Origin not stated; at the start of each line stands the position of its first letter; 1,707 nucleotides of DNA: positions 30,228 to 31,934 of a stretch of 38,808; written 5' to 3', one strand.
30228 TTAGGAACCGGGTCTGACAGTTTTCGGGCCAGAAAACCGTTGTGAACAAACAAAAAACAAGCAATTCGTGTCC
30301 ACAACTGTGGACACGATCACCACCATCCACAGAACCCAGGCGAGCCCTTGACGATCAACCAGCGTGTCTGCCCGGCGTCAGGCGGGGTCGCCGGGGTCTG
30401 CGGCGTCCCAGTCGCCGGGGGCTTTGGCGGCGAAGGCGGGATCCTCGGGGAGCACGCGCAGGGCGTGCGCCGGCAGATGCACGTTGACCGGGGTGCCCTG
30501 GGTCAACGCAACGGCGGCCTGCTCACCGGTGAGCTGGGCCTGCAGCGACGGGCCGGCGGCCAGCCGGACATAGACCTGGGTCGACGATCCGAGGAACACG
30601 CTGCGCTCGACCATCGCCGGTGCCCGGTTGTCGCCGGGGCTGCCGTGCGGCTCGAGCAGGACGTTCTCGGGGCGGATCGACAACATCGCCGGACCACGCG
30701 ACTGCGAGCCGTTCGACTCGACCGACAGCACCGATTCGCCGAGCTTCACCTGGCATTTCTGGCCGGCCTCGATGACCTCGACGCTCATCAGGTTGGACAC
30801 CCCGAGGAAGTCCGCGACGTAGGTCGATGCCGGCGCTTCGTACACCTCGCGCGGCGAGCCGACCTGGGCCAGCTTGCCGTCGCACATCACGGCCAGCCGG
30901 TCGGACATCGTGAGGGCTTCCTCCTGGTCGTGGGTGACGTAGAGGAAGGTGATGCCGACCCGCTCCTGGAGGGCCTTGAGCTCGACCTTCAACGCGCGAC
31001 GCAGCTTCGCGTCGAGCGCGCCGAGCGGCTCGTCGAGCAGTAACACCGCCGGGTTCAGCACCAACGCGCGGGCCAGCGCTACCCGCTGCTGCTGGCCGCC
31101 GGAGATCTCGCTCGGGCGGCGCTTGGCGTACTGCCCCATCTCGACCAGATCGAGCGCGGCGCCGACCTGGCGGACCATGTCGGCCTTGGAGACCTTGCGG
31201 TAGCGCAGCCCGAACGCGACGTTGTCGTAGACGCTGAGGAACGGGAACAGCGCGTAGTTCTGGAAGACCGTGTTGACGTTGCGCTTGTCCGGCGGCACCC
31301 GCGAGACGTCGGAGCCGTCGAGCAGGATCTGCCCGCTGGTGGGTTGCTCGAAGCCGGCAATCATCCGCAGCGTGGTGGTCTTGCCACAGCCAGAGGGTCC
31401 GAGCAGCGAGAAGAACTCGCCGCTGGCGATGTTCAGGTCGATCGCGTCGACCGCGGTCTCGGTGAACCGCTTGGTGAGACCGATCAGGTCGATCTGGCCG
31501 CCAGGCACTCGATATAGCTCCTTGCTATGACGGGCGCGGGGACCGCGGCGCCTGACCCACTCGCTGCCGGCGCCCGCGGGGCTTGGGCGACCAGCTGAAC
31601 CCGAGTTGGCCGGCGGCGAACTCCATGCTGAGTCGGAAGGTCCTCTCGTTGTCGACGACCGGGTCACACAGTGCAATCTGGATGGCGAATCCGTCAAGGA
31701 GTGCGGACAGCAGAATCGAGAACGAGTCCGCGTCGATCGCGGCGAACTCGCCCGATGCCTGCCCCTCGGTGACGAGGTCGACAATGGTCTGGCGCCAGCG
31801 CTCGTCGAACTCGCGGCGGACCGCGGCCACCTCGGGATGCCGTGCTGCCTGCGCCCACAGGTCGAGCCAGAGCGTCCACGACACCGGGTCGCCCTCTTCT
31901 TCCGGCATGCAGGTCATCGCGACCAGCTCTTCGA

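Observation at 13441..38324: Three near-identical promoter-operator cassettes define a dispersed regulon, probably controlled by the TetR at 31525-32226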

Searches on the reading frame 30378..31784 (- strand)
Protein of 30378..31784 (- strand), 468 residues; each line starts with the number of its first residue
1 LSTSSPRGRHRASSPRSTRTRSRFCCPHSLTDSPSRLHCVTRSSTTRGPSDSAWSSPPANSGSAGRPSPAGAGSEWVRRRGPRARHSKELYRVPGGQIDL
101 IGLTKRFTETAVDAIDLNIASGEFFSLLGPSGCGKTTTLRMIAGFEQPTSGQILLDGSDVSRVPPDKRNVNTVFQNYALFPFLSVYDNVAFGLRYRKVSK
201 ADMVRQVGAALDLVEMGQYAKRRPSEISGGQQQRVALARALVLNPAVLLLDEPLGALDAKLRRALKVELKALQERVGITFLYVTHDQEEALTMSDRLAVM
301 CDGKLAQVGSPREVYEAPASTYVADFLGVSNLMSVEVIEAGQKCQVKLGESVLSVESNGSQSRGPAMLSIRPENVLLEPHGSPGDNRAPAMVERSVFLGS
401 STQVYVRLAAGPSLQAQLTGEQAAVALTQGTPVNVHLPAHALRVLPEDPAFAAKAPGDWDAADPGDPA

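Call 10: search_protein_families(library=pfam, proteins=[window:30378-31784:-])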
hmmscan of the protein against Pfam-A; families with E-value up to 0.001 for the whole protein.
window:30378-31784:- (468 aa): 4 families
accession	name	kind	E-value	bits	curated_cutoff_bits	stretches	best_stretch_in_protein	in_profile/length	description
PF00005.33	ABC_tran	-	7.8e-36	124.1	25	1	113-254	2-136/137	ABC transporter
PF08402.16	TOBE_2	-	3.6e-14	53.1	21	1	368-445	1-76/76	TOBE domain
PF13304.12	AAA_21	-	4e-06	27.6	27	0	191-287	220-300/304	AAA domain, putative AbiEii toxin, Type IV TA system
PF03459.23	TOBE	-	7.4e-05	23.3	22.3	1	384-433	3-53/64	TOBE domain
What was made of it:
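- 30378..31508 (-): PotA-type ABC transporter ATPase. Its start lies 17 nt after the tetR stop, so it is probably co-transcribed with tetR. Pfam ABC_tran and TOBE_2 domains (call 10).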

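Call 73: search_protein_families(library=ncbifam, proteins=[window:30378-31508:-], max_evalue=1e-10)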
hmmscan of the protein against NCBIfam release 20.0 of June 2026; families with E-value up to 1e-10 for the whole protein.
window:30378-31508:- (376 aa): 166 families (the best 25 are shown)
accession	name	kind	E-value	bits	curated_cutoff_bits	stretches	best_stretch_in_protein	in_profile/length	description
NF006987.0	PRK09452.1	equivalog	5.1e-111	371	482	1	6-323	18-340/378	spermidine/putrescine ABC transporter ATP-binding protein PotA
TIGR03265.1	PhnT2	equivalog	9.6e-111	370.4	457.7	1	11-352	10-351/353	putative 2-aminoethylphosphonate ABC transporter ATP-binding protein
TIGR01187.1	potA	subfamily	1.1e-109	366.5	355.6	1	35-352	1-324/325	polyamine ABC transporter ATP-binding protein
NF043075.1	MMSYN1_0197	equivalog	3e-104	348.6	550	1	6-314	3-306/341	spermidine/putrescine ABC transporter ATP-binding protein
NF008653.0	PRK11650.1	subfamily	4.5e-99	331.9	432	1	5-353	3-347/357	sn-glycerol-3-phosphate ABC transporter ATP-binding protein UgpC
TIGR03258.1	PhnT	equivalog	3.5e-97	325.6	499.15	1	16-319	20-326/359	2-aminoethylphosphonate ABC transport system ATP-binding subunit PhnT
NF008621.0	PRK11607.1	equivalog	6.1e-95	318.2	613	1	8-329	22-349/377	putrescine ABC transporter ATP-binding subunit PotG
NF008513.0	PRK11432.1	equivalog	6.6e-93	311.4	496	1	7-335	8-331/351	ferric ABC transporter ATP-binding protein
NF040840.2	tungstate_WtpC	equivalog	9.2e-89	298.1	440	1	9-352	5-346/347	tungstate ABC transporter ATP-binding protein WtpC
NF040933.2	ABC_arch_GlcV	equivalog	1.2e-85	287.5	450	1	13-327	10-334/357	glucose ABC transporter ATP-binding protein GlcV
NF008233.0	PRK11000.1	equivalog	7e-85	285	568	1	6-356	4-356/369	maltose/maltodextrin ABC transporter ATP-binding protein MalK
TIGR00968.1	3a0106s01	subfamily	1.6e-83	279.8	342.75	1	11-239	6-235/237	sulfate ABC transporter ATP-binding protein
NF008105.0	PRK10851.1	equivalog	4.8e-77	259.1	502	1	6-290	3-287/362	sulfate/thiosulfate ABC transporter ATP-binding protein CysA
TIGR01186.1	proV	subfamily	1.9e-67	227.9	326.6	1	17-248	6-243/363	betaine/proline/choline family ABC transporter ATP-binding protein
NF040729.1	ABC_ATP_SaoA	equivalog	2.3e-59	200.8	360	1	16-211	17-209/248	ABC transporter ATP-binding protein SaoA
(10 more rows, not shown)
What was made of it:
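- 30378..31508 (-): It passes the NCBIfam potA subfamily cut-off, 366.5 against 355.6 (call 73).
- On Pot-type polyamine ABC importer: TIGR01187 scores 366.5 bits against a cut-off of 355.6 (call 73).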
